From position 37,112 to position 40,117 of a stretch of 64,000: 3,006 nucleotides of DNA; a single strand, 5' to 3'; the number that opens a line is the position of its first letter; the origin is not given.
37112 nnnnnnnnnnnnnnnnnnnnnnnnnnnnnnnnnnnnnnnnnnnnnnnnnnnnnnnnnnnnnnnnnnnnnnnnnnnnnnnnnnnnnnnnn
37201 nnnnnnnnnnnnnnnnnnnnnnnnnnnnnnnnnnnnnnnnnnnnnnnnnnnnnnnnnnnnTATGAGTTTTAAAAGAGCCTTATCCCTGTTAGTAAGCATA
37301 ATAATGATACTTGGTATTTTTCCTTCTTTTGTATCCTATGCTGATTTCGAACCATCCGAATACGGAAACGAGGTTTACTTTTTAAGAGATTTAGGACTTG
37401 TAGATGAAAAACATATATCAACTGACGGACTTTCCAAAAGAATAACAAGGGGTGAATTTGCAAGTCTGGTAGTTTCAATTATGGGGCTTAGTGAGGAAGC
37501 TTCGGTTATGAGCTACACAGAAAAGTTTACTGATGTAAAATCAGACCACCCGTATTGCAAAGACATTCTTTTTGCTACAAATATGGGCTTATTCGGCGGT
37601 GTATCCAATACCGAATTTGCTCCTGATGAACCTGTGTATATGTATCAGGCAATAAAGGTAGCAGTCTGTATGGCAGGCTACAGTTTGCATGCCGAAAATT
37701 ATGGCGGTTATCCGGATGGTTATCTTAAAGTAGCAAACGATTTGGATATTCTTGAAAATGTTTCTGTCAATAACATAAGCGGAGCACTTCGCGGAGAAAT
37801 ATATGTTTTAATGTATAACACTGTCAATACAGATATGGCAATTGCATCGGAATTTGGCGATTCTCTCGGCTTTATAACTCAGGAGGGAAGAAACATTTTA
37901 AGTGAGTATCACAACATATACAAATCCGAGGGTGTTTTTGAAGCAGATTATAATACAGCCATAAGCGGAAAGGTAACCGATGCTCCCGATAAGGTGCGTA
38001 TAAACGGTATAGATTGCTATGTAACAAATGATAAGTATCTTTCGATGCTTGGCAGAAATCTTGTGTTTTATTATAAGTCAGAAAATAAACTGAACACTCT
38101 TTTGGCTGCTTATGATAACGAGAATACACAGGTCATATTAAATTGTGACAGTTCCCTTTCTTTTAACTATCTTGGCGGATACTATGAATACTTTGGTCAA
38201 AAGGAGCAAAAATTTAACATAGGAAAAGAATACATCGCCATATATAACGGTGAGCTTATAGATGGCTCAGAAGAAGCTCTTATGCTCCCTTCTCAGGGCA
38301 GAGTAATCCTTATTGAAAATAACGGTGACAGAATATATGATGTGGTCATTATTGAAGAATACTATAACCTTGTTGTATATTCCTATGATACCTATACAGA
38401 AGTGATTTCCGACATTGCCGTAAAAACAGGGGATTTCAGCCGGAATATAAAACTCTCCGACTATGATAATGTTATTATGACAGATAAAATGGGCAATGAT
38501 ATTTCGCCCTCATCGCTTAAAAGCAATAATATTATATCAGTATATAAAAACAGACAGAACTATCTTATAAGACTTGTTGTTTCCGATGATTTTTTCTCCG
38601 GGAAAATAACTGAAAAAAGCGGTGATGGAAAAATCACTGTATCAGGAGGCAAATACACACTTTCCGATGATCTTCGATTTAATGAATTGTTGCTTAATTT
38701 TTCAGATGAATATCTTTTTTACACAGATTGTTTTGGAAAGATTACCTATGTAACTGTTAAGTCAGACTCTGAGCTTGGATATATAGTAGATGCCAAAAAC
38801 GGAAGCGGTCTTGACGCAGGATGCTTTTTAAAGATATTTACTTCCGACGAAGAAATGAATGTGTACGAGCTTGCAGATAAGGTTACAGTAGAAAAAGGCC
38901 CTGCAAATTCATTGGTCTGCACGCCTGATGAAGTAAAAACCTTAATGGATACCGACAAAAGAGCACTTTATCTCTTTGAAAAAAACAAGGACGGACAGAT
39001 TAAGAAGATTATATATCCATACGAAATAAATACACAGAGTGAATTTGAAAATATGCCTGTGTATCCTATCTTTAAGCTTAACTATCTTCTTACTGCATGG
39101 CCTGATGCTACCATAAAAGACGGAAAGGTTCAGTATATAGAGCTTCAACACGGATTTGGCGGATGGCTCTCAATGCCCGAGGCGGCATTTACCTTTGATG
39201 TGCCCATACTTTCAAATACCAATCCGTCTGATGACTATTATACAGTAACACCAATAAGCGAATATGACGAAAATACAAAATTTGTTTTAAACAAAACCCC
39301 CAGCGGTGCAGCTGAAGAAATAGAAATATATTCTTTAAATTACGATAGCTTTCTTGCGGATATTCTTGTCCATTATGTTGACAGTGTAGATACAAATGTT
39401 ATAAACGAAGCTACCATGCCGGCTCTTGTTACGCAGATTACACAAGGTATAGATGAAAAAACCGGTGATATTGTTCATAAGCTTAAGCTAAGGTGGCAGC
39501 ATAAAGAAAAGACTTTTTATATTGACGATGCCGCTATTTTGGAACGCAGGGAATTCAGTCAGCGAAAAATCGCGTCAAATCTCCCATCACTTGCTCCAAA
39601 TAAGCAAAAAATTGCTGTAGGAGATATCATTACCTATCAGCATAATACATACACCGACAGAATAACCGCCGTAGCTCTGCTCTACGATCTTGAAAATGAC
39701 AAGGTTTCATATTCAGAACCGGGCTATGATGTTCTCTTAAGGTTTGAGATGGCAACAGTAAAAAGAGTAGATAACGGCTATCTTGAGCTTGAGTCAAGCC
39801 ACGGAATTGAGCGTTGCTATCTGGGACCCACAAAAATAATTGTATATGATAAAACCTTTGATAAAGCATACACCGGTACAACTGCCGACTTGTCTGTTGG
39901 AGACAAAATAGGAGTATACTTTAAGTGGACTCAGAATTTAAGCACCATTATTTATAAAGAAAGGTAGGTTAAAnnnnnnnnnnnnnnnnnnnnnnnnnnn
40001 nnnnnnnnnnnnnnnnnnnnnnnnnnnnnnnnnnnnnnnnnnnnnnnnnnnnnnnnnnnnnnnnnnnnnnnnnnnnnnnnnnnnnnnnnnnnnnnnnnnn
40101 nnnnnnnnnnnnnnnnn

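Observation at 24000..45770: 22-kb glycan-degradation locus: SLH-anchored lyase and giant surface proteins coupled to cytoplasmic hexosaminidase-like enzymes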

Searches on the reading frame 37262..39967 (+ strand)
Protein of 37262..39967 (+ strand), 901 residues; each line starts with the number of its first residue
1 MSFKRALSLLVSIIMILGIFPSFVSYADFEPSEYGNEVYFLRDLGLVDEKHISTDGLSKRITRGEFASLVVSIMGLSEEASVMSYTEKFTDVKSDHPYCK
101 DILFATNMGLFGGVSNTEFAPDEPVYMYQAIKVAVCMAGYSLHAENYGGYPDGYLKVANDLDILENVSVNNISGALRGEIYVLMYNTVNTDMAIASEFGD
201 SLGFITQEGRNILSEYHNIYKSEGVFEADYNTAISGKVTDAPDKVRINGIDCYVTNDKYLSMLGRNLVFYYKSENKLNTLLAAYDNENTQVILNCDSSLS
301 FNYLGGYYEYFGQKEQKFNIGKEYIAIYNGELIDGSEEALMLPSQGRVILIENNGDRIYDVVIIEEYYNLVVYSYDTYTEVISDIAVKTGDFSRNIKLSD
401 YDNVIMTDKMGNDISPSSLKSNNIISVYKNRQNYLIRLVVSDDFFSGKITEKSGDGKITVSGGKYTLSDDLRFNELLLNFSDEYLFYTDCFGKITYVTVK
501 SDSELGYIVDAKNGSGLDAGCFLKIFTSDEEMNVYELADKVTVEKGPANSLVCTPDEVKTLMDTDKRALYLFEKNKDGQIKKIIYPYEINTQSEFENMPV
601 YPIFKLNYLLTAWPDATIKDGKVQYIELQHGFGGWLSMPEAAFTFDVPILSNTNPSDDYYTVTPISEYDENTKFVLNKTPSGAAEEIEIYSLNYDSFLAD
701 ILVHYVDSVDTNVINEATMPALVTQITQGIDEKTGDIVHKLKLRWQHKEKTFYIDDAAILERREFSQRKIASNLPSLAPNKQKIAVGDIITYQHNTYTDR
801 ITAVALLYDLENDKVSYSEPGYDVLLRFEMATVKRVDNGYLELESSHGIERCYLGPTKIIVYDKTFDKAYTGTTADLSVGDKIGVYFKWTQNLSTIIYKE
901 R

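Call 5: search_protein_families(library=pfam, proteins=[window:37262-39967:+], max_evalue=0.01)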
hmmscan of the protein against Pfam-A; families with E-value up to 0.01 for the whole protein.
window:37262-39967:+ (901 aa): 1 family
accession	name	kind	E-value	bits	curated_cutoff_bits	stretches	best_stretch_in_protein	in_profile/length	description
PF00395.25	SLH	-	1.4e-06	28.6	20.8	1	88-125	1-38/44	S-layer homology domain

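Call 8: search_protein_families(library=ncbifam, proteins=[window:37262-39967:+], max_evalue=0.01)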
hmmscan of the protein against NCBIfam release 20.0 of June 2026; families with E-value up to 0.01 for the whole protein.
window:37262-39967:+ (901 aa): 0 families

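Call 35: find_homologous_proteins(query=window:37262-39964:+, max_evalue=0.00001)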
Query window:37262-39964:+ (901 aa): 13 proteins with E <= 0.00001 among 8000 candidates.
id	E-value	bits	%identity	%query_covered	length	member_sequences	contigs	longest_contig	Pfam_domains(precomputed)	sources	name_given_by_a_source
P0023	0.0e+0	2027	100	100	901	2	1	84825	PF00395.26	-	-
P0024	0.0e+0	1477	71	100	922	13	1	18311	PF00395.26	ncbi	-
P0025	0.0e+0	1305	63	100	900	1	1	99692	-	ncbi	-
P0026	8.6e-109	383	30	100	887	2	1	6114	-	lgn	-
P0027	2.0e-61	226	26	87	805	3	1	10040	-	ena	-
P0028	2.6e-35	140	25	91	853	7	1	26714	PF00395.26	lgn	-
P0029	5.7e-33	132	24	89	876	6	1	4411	PF00395.26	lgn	-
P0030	7.9e-33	132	28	56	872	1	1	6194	PF00395.26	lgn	-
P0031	5.6e-30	122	26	56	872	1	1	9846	PF00395.26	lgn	-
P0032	4.1e-28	116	26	73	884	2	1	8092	PF00395.26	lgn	-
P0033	3.7e-27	113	27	64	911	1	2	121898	PF00395.26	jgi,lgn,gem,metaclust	metaclust:\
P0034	8.5e-27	112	24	93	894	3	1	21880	-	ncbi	-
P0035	1.8e-17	81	25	61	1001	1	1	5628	PF00395.26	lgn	-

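Call 53: predict_structure(alignment_id=A2)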
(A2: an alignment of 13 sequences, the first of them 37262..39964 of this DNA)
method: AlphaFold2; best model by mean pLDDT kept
length: 901 residues; sequences in the alignment: 13
mean_pLDDT: 78.6   pTM: 0.51
mean pLDDT of the five models: 78.6, 74.7, 73.0, 72.4, 69.9
residues with pLDDT >= 90: 124; 70-90: 577; 50-70: 161; < 50: 39
segments of 3 or more residues with pLDDT < 50: 17-32, 614-620, 678-684, 708-712
pLDDT, mean of each block of 10 residues (from residue 1): 68 54 27 64 80 75 92 89 82 89 88 80 91 91 85 90 83 84 91 66 67 89 87 81 87 75 85 86 82 84 85 82 83 75 88 85 91 69 74 84 84 73 87 87 87 82 86 76 84 82 82 67 84 86 82 88 78 88 87 68 78 50 61 62 76 68 69 55 62 63 67 63 88 73 84 85 79 76 91 77 88 77 67 80 80 75 86 86 81 83 54
secondary structure, 60 per line:
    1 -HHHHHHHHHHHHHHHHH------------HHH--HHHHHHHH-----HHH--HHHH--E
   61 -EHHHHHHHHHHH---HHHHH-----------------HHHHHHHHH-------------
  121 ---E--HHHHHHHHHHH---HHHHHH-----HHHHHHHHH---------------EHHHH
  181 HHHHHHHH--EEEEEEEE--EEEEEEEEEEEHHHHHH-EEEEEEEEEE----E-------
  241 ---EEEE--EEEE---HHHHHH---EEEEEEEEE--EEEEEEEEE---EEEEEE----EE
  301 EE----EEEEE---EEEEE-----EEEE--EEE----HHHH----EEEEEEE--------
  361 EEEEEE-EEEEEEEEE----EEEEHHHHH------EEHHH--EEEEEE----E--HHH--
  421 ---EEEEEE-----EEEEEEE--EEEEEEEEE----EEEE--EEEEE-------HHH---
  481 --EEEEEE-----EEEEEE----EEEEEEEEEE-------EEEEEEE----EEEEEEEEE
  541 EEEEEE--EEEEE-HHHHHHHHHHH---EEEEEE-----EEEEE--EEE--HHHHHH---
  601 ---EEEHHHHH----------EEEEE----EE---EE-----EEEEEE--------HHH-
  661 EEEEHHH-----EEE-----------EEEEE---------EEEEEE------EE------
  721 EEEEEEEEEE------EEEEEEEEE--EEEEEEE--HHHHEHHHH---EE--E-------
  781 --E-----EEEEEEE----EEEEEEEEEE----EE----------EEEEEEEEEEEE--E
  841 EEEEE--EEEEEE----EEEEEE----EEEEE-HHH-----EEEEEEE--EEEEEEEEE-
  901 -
elements in order (helices of 4 or more, strands of 3 or more residues): H2-18 H36-43 H54-57 H63-73 H77-81 H99-107 H127-137 H141-146 H152-160 H177-188 E191-198 E201-211 H212-217 E219-228 E244-247 E250-253 H257-262 E266-274 E277-285 E289-294 E299-302 E307-311 E315-319 E325-328 E331-333 H338-341 E346-352 E361-366 E368-376 E381-384 H385-389 E403-408 E424-429 E435-441 E444-452 E457-460 E463-467 E483-488 E494-499 E504-513 E521-527 E532-546 E549-553 H555-565 E569-574 E580-584 E587-589 H592-597 E604-606 H607-611 E622-626 E643-648 E661-664 E673-675 E687-691 E701-706 E721-730 E737-745 E748-754 H757-760 H762-765 E789-795 E800-809 E826-837 E840-845 E848-853 E858-863 E868-872 E882-888 E891-899

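Call 55: search_protein_representatives(protein=window:37262-39964:+)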
Query: 901 residues. Proteins with E-value up to 0.001 (for the whole library): 8474; up to 1e-10: 5568; up to 1e-30: 970. The best 150 are listed.
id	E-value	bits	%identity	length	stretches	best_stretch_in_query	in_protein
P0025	0.0e+00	1304.7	63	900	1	5-901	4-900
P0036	1.7e-187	641.9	37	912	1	5-899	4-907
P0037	5.8e-144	497.9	35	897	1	4-898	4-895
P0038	2.2e-137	476.1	36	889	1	4-899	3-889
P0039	5.1e-123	428.6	32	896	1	11-899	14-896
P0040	5.6e-121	421.8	35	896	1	5-901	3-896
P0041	1.2e-118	414.1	31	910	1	4-899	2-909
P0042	1.8e-113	396.9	33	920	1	4-899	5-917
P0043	2.2e-111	390.0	36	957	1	19-899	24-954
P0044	9.7e-111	387.9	31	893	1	6-899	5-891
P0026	2.7e-109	383.1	32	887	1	3-899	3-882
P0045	1.3e-106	374.2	31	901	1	4-901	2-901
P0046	1.3e-106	374.2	32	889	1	4-900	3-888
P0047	4.9e-106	372.4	33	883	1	3-899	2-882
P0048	6.3e-106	372.0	32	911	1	4-899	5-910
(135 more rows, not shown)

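Call 56: fold_search(model_id=the predicted structure, library=pdb)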
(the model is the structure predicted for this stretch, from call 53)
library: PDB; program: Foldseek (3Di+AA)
matches with E <= 10: 1024; with E <= 0.001: 59
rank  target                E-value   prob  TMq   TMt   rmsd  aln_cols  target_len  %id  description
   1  6cwr                  9.3e-06  1.00  0.14  0.70   4.5       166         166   16  Crystal structure of SpaA-SLH/G46A/G109A in complex with 4,6-Pyr-beta-D-ManNAcOMe (released 2018-08-15)
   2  7sv4                  1.2e-05  1.00  0.14  0.65   4.9       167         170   17  Crystal structure of SpaA-SLH in complex with 4,6-Pyr-beta-D-ManNAc-(1->4)-beta-D-GlcNAc-(1->3)-4,6-Pyr-beta-D-ManNAcOMe (released 2022-03-09)
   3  4a09_A                1.8e-05  0.23  0.08  0.07  31.0       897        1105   10  Structure of hsDDB1-drDDB2 bound to a 15 bp CPD-duplex (purine at D-1 position) at 3.1 A resolution (CPD 2) (released 2011-11-30)
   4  6cwc_A                2.1e-05  1.00  0.14  0.69   4.5       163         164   18  Crystal structure of SpaA-SLH (released 2018-08-15)
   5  8dey_B                2.2e-05  0.44  0.09  0.09  29.4       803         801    9  Ternary complex structure of Cereblon-DDB1 bound to IKZF2(ZF2,3) and the molecular glue DKY709 (released 2023-03-08)
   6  6cwh_C                2.4e-05  1.00  0.14  0.71   4.6       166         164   17  Crystal structure of SpaA-SLH in complex with 4,6-Pyr-beta-D-ManNAcOMe (P1) (released 2018-08-15)
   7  6cwf_A                2.6e-05  1.00  0.14  0.71   4.3       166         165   17  Crystal structure of SpaA-SLH in complex with 4,6-Pyr-beta-D-ManNAcOMe (released 2018-08-15)
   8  8tl6_A                2.8e-05  0.33  0.08  0.08  27.3       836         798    8  Cryo-EM structure of DDB1deltaB-DDA1-DCAF5 (released 2024-04-03)
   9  7sv3                  2.9e-05  1.00  0.14  0.67   4.5       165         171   16  Crystal structure of SpaA-SLH in complex with 4,6-Pyr-beta-D-ManNAc-(1->4)-beta-D-GlcNAcOMe (released 2022-03-09)
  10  3ei2_A                2.9e-05  0.21  0.08  0.07  31.5       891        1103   10  Structure of hsDDB1-drDDB2 bound to a 16 bp abasic site containing DNA-duplex (released 2009-01-20)
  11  6h0g_A                3.1e-05  0.33  0.07  0.08  26.5       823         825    9  Structure of the DDB1-CRBN-pomalidomide complex bound to ZNF692(ZF4) (released 2018-11-07)
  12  6cwc_B                3.5e-05  1.00  0.14  0.69   4.7       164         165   18  Crystal structure of SpaA-SLH (released 2018-08-15)
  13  7sv6                  3.7e-05  1.00  0.14  0.71   4.4       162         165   17  Crystal structure of SpaA-SLH/G46A/G109A in complex with 4,6-Pyr-beta-D-ManNAc-(1->4)-beta-D-GlcNAcOMe (released 2022-03-09)
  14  3ei1_A                3.9e-05  0.18  0.07  0.07  32.0       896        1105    8  Structure of hsDDB1-drDDB2 bound to a 14 bp 6-4 photoproduct containing DNA-duplex (released 2009-01-20)
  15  9a40_C                3.9e-05  0.16  0.07  0.07  33.0       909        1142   10  model of Cullin4 (released 2024-09-18)
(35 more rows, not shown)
